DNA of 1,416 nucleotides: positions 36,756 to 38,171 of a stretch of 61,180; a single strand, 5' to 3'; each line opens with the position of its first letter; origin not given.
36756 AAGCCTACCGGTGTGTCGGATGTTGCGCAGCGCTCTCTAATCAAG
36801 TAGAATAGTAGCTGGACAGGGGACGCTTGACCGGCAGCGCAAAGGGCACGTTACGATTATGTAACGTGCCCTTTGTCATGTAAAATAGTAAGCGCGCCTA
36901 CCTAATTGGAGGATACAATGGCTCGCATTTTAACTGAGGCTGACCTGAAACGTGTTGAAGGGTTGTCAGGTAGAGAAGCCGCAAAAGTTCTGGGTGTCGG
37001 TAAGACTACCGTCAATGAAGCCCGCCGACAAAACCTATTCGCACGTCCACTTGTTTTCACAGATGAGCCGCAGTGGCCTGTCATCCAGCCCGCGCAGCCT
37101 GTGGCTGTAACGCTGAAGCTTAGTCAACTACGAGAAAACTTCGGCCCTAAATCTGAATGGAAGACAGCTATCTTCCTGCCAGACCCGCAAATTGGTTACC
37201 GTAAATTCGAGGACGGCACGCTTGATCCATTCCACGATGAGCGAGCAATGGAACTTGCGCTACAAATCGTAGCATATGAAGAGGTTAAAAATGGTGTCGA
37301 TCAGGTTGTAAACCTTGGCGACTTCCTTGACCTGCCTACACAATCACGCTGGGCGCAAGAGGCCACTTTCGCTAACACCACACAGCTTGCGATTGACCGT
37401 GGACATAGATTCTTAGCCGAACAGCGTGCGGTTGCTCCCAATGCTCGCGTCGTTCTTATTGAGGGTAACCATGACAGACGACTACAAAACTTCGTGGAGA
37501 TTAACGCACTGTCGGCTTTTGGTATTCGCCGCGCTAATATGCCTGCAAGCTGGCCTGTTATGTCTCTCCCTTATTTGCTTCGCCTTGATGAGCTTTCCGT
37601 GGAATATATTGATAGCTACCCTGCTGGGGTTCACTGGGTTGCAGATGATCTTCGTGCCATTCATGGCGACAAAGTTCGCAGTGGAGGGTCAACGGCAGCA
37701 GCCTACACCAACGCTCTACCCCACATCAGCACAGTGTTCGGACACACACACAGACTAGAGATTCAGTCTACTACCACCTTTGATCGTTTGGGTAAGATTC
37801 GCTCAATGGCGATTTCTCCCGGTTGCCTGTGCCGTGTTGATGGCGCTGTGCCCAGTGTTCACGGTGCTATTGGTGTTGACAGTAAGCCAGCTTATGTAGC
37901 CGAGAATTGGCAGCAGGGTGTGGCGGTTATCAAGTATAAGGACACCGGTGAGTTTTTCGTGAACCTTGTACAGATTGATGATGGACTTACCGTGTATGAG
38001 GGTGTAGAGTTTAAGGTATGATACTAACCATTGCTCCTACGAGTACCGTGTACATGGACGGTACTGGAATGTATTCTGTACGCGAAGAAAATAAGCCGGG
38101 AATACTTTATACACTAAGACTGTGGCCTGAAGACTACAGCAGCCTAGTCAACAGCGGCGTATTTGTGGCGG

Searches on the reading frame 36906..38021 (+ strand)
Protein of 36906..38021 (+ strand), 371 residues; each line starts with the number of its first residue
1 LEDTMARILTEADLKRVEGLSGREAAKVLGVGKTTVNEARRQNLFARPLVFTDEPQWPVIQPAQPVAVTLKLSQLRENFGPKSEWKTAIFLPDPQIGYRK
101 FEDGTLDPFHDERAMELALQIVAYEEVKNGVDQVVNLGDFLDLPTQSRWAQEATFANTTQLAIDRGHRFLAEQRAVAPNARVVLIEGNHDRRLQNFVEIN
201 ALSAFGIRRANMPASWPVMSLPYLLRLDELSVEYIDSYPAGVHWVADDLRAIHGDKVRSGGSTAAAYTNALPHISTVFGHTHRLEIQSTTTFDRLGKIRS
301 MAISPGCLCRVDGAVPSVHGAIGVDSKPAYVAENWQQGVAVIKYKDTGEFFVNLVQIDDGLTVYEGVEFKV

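Call 64: search_protein_families(library=pfam, max_evalue=0.001, proteins=[window:36906-38021:+])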
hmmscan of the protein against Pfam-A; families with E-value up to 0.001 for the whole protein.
window:36906-38021:+ (371 aa): 1 family
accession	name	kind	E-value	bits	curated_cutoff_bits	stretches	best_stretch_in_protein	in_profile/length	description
PF12850.12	Metallophos_2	-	3.8e-05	24.2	27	1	120-314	16-141/154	Calcineurin-like phosphoesterase superfamily domain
